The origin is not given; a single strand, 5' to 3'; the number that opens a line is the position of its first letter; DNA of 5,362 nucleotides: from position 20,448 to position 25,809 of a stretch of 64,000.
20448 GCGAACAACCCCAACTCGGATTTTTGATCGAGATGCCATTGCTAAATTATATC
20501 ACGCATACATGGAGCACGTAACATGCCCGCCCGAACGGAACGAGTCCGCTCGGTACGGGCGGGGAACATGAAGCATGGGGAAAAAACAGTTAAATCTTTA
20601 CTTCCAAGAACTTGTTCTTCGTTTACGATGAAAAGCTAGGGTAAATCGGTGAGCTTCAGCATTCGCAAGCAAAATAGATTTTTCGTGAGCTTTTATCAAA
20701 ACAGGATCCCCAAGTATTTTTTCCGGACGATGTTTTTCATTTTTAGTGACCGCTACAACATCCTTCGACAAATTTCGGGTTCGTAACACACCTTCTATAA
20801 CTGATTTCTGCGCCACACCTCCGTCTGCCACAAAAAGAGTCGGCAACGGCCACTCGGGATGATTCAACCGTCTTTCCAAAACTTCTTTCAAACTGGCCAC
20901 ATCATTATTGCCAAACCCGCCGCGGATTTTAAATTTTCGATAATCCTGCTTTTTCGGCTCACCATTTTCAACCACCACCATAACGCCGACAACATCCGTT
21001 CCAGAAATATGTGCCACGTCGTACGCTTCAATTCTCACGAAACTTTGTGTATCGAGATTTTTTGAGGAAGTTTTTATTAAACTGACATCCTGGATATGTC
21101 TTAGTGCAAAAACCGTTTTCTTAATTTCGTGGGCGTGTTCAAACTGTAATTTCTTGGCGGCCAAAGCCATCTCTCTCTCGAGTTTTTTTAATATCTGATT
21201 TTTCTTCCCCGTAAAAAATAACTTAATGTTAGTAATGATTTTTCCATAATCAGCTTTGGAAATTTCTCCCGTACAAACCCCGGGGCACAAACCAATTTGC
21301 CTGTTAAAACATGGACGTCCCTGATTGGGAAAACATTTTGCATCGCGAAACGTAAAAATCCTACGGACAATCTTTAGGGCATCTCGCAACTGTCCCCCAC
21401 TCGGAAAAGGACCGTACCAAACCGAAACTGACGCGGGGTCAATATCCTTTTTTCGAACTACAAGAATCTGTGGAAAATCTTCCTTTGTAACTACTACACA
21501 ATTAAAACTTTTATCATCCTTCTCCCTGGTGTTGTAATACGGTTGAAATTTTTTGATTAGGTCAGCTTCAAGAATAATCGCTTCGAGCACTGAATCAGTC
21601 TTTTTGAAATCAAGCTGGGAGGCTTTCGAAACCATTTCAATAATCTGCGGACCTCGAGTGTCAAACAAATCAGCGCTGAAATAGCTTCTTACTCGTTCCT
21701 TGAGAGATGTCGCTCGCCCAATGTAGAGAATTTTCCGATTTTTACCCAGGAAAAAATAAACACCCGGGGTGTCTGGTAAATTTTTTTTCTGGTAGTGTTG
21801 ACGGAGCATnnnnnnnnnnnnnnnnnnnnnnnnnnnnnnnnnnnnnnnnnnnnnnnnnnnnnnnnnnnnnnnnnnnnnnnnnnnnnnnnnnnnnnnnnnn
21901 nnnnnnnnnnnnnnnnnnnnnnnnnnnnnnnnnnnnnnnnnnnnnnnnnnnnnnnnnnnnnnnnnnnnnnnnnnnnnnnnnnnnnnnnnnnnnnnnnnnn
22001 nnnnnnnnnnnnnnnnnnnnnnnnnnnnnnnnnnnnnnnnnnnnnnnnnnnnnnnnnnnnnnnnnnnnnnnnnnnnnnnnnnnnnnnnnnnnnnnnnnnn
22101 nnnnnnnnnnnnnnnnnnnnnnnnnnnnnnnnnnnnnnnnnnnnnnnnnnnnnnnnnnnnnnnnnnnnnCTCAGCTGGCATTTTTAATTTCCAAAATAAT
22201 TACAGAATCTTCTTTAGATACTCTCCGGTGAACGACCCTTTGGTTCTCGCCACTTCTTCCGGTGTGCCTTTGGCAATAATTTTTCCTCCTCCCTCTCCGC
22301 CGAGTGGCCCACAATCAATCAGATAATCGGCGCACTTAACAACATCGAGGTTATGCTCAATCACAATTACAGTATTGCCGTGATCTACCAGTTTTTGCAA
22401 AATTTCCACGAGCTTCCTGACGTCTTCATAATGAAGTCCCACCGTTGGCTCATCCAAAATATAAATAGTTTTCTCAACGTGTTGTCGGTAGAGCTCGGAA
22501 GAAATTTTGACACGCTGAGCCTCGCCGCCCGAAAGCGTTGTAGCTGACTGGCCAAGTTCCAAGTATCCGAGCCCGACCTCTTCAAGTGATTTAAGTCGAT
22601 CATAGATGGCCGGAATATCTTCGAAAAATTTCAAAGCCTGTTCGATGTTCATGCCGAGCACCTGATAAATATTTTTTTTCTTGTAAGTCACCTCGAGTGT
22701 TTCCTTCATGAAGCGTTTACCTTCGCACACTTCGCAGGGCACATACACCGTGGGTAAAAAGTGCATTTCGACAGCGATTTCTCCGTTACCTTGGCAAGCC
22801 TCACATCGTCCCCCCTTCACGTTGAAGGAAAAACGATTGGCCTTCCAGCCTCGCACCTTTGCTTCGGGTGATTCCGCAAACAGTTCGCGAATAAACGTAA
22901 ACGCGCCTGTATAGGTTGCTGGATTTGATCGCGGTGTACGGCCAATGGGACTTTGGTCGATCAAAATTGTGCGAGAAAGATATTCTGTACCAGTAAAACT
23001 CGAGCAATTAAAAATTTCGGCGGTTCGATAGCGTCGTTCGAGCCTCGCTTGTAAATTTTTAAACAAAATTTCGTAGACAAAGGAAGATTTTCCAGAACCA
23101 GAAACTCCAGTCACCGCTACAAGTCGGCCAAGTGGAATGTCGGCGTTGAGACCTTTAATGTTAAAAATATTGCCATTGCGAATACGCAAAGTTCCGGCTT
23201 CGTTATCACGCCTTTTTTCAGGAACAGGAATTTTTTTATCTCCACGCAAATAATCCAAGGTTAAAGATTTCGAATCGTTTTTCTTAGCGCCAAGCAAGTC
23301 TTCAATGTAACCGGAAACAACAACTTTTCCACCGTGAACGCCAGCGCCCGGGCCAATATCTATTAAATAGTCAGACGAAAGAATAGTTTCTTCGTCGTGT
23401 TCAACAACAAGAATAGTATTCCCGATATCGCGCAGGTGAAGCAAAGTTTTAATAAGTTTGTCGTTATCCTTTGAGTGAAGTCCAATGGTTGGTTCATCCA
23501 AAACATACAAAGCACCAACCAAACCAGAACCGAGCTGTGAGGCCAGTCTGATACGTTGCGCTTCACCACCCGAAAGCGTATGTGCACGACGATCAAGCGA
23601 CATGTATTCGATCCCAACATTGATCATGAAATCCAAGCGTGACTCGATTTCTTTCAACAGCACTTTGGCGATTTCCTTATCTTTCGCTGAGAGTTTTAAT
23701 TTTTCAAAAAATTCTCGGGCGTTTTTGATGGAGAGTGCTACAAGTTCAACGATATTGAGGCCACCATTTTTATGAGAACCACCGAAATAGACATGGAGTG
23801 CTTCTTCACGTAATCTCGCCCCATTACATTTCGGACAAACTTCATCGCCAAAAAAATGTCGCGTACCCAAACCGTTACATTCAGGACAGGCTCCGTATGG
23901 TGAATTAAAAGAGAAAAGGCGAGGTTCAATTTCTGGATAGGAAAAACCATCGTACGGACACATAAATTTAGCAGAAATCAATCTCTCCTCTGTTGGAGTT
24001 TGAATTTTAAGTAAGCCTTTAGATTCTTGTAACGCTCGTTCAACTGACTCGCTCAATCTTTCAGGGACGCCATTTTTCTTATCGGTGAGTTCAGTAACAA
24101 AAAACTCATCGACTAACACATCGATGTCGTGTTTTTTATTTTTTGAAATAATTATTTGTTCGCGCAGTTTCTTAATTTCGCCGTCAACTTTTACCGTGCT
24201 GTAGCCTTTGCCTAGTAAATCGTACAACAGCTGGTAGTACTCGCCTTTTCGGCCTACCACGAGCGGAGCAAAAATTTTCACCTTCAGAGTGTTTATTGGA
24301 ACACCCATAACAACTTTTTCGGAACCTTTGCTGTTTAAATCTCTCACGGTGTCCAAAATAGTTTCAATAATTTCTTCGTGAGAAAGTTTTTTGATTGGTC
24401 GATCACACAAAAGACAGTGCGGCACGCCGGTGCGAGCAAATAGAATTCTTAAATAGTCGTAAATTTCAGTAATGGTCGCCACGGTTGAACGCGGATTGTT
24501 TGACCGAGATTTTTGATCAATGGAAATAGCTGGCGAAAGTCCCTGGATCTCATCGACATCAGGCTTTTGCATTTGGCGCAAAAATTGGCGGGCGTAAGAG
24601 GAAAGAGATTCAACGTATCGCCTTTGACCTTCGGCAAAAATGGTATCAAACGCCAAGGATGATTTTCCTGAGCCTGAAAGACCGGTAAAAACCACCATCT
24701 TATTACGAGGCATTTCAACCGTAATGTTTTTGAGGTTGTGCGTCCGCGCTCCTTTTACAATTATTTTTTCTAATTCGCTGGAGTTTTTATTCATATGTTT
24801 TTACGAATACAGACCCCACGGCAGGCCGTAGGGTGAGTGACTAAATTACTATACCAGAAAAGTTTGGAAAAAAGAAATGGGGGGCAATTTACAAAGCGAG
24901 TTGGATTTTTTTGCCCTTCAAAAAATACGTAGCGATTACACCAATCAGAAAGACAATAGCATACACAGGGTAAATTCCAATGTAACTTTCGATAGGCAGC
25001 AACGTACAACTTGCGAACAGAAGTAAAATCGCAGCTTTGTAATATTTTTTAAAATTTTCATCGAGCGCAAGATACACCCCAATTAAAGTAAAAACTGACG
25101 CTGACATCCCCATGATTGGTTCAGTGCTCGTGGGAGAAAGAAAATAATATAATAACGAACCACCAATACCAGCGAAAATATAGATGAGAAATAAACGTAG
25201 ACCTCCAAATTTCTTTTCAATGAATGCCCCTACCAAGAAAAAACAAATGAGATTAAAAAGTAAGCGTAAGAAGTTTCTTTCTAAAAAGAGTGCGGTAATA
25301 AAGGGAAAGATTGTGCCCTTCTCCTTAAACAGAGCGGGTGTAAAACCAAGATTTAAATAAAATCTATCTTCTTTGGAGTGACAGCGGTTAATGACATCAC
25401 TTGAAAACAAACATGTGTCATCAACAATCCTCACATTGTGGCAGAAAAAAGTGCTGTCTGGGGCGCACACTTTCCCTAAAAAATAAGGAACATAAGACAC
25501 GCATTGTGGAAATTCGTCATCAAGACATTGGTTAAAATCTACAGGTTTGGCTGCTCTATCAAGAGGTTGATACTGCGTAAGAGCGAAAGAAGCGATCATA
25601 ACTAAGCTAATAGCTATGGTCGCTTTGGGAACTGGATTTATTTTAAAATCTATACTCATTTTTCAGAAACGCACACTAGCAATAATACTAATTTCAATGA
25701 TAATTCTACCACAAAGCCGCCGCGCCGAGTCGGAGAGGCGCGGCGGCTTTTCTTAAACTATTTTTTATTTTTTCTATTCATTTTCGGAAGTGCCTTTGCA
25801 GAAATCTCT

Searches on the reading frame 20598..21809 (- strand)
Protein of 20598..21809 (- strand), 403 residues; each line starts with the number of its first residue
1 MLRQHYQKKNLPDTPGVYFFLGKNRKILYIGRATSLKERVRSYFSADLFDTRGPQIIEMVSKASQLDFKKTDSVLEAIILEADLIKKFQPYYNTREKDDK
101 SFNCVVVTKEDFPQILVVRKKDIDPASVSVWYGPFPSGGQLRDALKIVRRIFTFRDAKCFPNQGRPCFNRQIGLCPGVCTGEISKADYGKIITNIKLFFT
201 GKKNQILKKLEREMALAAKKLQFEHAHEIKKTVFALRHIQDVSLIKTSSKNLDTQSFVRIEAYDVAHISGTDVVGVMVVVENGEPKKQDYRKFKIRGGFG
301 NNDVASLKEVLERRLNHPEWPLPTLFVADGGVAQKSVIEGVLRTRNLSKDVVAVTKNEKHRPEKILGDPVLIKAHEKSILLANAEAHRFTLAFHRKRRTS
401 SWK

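Call 39: search_protein_families(library=pfam, proteins=[window:20598-21809:-])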
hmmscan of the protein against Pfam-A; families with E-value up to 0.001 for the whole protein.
window:20598-21809:- (403 aa): 3 families
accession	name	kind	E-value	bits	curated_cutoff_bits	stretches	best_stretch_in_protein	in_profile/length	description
PF08459.17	UvrC_RNaseH_dom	-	1.4e-30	106.7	22.3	1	256-389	9-157/159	UvrC RNAse H endonuclease domain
PF01541.30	GIY-YIG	-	2e-05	25.2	22.6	1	16-92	3-77/78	GIY-YIG catalytic domain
PF02151.25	UVR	-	0.00089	19.4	21.5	0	205-237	2-34/36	UvrB/uvrC motif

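Call 40: find_encoding_contigs(protein=window:20598-21809:-, flank=3000, max_places=6)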
Protein window:20598-21809:- (403 aa): 1 contig read that carries it; 1 place shown.
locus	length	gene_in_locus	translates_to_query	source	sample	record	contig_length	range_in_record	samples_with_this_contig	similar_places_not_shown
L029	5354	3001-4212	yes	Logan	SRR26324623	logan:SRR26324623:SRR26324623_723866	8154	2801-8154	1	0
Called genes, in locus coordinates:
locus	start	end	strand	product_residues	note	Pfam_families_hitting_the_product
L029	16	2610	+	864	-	PF00005:ABC_tran (faint), PF02463:SMC_N (faint), PF13191:AAA_16 (faint), PF13555:AAA_29 (faint), PF20703:nSTAND1 (faint), PF20720:nSTAND3 (faint), PF13304:AAA_21 (faint), PF17760:UvrA_inter, +1 more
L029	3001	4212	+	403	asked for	PF01541:GIY-YIG (faint), PF27096:UvrC_M, PF08459:UvrC_RNaseH_dom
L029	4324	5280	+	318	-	PF01820:Dala_Dala_lig_N, PF07478:Dala_Dala_lig_C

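Call 41: find_homologous_proteins(query=window:20598-21809:-, max_evalue=1e-30)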
Query window:20598-21809:- (403 aa): 7976 proteins with E <= 1e-30 among 8000 candidates; the best 120 are listed.
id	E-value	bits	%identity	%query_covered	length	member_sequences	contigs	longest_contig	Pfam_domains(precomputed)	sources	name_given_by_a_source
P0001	3.4e-269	910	100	100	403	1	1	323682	PF27096.1,PF01541.31,PF08459.18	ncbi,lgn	ncbi:MAG: GIY-YIG nuclease family protein [Patescibacteria group bacterium]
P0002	6.4e-203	692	75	100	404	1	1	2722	PF27096.1,PF08459.18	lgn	-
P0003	5.2e-182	623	69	97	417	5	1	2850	PF27096.1,PF08459.18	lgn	-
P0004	1.1e-179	615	67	100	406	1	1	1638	PF27096.1,PF01541.31,PF08459.18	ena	-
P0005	9.9e-178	609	66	100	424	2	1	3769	PF27096.1,PF01541.31,PF08459.18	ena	-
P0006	3.8e-175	601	67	98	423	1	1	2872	PF27096.1,PF01541.31,PF08459.18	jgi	jgi:excinuclease ABC subunit C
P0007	3.9e-175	601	67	99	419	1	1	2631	PF27096.1,PF02151.26,PF01541.31,PF08459.18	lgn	-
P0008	6.9e-172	590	65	100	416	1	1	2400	PF27096.1,PF08459.18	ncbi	-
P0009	2.7e-171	588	64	100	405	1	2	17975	PF27096.1,PF01541.31,PF08459.18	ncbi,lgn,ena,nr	ncbi:MAG: hypothetical protein EXS46_03785 [Candidatus Taylorbacteria bacterium]|nr:hypothetical pro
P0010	3.9e-169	581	63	100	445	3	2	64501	PF27096.1,PF02151.26,PF01541.31,PF08459.18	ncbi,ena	-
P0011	5.0e-169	580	65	98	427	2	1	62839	PF27096.1,PF01541.31,PF08459.18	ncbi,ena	-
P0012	7.3e-169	580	64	100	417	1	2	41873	PF27096.1,PF01541.31,PF08459.18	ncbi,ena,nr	ncbi:MAG: hypothetical protein EXS59_01195 [Candidatus Taylorbacteria bacterium]|nr:hypothetical pro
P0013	3.6e-168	578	62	100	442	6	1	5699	PF27096.1,PF01541.31,PF08459.18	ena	-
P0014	4.8e-167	574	64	100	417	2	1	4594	PF27096.1,PF08459.18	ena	-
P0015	6.3e-167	574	65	97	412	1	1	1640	PF27096.1,PF01541.31,PF08459.18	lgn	-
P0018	2.7e-165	568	61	100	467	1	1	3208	PF27096.1,PF08459.18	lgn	-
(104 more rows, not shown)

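Call 42: find_encoding_contigs(protein=P0002, flank=3000, max_places=2)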
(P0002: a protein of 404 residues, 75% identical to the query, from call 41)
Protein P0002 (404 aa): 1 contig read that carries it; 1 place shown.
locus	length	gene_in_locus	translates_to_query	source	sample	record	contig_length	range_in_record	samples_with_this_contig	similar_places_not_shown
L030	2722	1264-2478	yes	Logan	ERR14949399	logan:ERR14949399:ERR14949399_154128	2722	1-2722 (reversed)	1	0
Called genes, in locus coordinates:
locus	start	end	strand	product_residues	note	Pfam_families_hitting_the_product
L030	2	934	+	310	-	?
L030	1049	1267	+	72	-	-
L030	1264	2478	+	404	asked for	PF27096:UvrC_M, PF08459:UvrC_RNaseH_dom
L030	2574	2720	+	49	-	?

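Call 43: find_encoding_contigs(protein=P0009, flank=10000, max_places=2)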
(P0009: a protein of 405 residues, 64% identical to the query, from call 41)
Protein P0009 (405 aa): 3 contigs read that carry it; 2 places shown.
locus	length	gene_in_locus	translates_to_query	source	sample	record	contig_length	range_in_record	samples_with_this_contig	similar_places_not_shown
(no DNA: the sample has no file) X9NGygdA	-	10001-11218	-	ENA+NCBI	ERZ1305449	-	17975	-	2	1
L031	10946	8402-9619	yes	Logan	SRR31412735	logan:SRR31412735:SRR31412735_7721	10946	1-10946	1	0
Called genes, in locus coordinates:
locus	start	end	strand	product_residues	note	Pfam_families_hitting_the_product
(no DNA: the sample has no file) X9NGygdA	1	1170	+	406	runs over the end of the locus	PF12704:MacB_PCD, PF02687:FtsX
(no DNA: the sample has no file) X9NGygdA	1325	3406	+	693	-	PF04851:ResIII, PF17757:UvrB_inter, PF27431:UvrB_3rd, PF00271:Helicase_C, PF12344:UvrB, PF02151:UVR (weak)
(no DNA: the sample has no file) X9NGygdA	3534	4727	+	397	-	PF08495:FIST, PF10442:FIST_C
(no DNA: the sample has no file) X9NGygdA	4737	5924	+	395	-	PF00512:HisKA, PF02518:HATPase_c, PF14501:HATPase_c_5 (weak)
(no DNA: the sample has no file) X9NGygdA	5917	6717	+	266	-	PF00072:Response_reg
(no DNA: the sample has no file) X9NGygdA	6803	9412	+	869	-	PF00005:ABC_tran (faint), PF02463:SMC_N (faint), PF13191:AAA_16 (faint), PF13555:AAA_29 (faint), PF20703:nSTAND1 (faint), PF20720:nSTAND3 (faint), PF13304:AAA_21 (faint), PF17760:UvrA_inter, +1 more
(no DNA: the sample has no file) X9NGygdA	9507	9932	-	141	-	PF00072:Response_reg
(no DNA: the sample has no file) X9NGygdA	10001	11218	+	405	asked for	PF01541:GIY-YIG, PF27096:UvrC_M, PF08459:UvrC_RNaseH_dom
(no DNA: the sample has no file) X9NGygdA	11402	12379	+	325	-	PF01820:Dala_Dala_lig_N, PF13535:ATP-grasp_4 (faint), PF01820:Dala_Dala_lig_N, PF02655:ATP-grasp_3, PF08443:RimK (weak), PF07478:Dala_Dala_lig_C, PF02786:CPSase_L_D2 (faint)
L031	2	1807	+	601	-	?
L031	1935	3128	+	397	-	PF08495:FIST, PF10442:FIST_C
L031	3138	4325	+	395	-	PF00512:HisKA, PF02518:HATPase_c, PF14501:HATPase_c_5 (weak)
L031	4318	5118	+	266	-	PF00072:Response_reg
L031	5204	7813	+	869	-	PF00005:ABC_tran (faint), PF02463:SMC_N (faint), PF13191:AAA_16 (faint), PF13555:AAA_29 (faint), PF20703:nSTAND1 (faint), PF20720:nSTAND3 (faint), PF13304:AAA_21 (faint), PF17760:UvrA_inter, +1 more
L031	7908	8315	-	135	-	PF00072:Response_reg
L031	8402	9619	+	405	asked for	PF01541:GIY-YIG, PF27096:UvrC_M, PF08459:UvrC_RNaseH_dom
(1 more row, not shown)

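Call 44: find_encoding_contigs(protein=P0012, flank=10000, max_places=2)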
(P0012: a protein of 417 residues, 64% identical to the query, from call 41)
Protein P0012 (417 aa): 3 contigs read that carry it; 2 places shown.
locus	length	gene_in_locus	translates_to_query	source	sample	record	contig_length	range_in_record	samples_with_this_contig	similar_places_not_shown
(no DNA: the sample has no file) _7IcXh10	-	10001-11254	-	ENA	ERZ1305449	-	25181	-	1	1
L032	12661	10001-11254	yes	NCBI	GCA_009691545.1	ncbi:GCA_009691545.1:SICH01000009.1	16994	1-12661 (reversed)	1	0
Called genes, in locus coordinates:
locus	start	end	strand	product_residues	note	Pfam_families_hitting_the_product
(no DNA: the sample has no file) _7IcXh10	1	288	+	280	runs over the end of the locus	PF20463:PDH_C (weak)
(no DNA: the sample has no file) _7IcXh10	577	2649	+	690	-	PF04851:ResIII, PF17757:UvrB_inter, PF27431:UvrB_3rd, PF00271:Helicase_C, PF12344:UvrB, PF02151:UVR (weak)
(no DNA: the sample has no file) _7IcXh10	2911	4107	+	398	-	PF08495:FIST, PF10442:FIST_C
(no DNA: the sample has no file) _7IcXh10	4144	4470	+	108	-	-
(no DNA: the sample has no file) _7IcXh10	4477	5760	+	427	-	PF00512:HisKA, PF02518:HATPase_c, PF13581:HATPase_c_2 (weak), PF14501:HATPase_c_5 (weak)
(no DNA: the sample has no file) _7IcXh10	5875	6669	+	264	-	PF00072:Response_reg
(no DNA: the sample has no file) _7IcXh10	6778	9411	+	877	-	PF02463:SMC_N (faint), PF20703:nSTAND1 (faint), PF20720:nSTAND3 (faint), PF00005:ABC_tran (faint), PF13191:AAA_16 (faint), PF13304:AAA_21 (faint), PF13555:AAA_29 (faint), PF17760:UvrA_inter, +1 more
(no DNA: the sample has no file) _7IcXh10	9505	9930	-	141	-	PF00072:Response_reg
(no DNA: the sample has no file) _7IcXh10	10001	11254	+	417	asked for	PF01541:GIY-YIG (weak), PF27096:UvrC_M, PF08459:UvrC_RNaseH_dom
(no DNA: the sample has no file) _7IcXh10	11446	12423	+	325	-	PF01820:Dala_Dala_lig_N, PF01071:GARS_A (weak), PF02655:ATP-grasp_3 (weak), PF08443:RimK (faint), PF07478:Dala_Dala_lig_C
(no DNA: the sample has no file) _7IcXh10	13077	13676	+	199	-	-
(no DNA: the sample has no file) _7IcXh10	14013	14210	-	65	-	PF00313:CSD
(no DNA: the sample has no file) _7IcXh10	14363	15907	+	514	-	-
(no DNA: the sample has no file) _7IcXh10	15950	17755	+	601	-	PF00664:ABC_membrane, PF00005:ABC_tran, PF02463:SMC_N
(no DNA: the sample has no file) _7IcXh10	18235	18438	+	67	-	-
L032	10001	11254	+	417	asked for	PF01541:GIY-YIG (weak), PF27096:UvrC_M, PF08459:UvrC_RNaseH_dom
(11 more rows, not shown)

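Call 88: find_encoding_contigs(protein=P0018, flank=5000, max_places=2)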
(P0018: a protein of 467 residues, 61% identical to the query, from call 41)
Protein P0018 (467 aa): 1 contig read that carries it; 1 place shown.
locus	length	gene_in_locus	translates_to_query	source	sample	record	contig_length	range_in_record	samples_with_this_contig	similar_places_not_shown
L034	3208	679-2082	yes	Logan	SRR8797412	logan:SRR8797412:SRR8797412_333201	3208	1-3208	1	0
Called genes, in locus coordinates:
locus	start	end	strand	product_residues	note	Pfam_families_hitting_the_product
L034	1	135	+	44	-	?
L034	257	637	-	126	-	PF00072:Response_reg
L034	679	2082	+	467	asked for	PF27096:UvrC_M, PF08459:UvrC_RNaseH_dom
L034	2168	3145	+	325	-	PF01820:Dala_Dala_lig_N, PF01071:GARS_A, PF02655:ATP-grasp_3 (weak), PF07478:Dala_Dala_lig_C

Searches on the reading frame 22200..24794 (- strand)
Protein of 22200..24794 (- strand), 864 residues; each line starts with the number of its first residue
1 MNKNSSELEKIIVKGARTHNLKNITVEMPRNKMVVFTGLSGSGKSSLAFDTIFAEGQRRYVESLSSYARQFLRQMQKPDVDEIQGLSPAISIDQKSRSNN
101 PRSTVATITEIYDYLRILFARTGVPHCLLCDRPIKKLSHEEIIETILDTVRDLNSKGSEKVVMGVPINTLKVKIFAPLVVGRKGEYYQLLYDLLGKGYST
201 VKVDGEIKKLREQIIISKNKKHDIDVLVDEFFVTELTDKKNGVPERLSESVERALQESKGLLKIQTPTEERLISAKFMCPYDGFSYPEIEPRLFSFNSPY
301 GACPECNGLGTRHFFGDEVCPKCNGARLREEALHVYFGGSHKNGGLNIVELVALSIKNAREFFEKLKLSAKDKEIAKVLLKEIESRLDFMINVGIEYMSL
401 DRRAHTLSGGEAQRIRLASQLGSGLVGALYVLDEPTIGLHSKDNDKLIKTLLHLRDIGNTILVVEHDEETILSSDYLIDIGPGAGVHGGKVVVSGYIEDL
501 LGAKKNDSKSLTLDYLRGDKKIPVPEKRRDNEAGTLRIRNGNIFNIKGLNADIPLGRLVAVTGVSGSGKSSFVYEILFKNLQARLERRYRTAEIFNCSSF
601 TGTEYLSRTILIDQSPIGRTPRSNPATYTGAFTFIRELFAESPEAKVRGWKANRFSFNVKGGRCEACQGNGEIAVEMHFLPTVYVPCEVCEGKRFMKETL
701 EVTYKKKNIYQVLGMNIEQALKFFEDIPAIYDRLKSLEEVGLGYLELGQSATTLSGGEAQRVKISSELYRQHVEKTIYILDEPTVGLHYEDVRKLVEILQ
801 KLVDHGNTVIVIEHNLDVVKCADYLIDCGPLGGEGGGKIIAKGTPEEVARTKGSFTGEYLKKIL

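Call 39: search_protein_families(library=pfam, proteins=[window:22200-24794:-])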
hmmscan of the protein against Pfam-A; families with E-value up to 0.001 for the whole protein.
window:22200-24794:- (864 aa): 11 families
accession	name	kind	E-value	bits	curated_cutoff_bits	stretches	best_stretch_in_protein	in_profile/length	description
PF17760.6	UvrA_inter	-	1.3e-22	80.2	23.3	1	171-266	18-107/109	UvrA interaction domain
PF00005.33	ABC_tran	-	1.4e-19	71.5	25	1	732-784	87-136/137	ABC transporter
PF02463.25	SMC_N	-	4.4e-11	43.1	40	0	753-826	136-209/220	RecF/RecN/SMC N terminal domain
PF13304.12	AAA_21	-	8.1e-09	36.4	27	0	761-811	244-295/304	AAA domain, putative AbiEii toxin, Type IV TA system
PF20703.3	nSTAND1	-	1.1e-07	32.2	27.1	0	557-583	34-60/379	Novel STAND NTPase 1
PF20720.3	nSTAND3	-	3e-07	30.7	27.2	0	18-50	4-36/155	Novel STAND NTPase 3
PF00684.25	DnaJ_CXXCXGXG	-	2.1e-06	28.3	32.7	0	663-694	17-51/65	DnaJ central domain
PF13191.12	AAA_16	-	2.9e-06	28.3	32.6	0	556-588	24-59/167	AAA ATPase domain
PF13555.12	AAA_29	-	3.6e-06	27.1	27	0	24-47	15-38/61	P-loop containing region of AAA domain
PF03193.22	RsgA_GTPase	-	7.5e-05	23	30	0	11-48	87-123/174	RsgA GTPase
PF05729.18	NACHT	-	0.00033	21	26.7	0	557-608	1-55/167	NACHT domain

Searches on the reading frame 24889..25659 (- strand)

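Call 75: search_protein_families(library=pfam, proteins=[window:24889-25659:-], max_evalue=0.001)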
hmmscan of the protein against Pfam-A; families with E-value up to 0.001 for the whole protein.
window:24889-25659:- (256 aa): 1 family
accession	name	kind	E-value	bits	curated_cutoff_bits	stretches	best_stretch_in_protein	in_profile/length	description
PF01694.28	Rhomboid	-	1.9e-17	64.2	22.6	1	116-233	3-119/143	Rhomboid domain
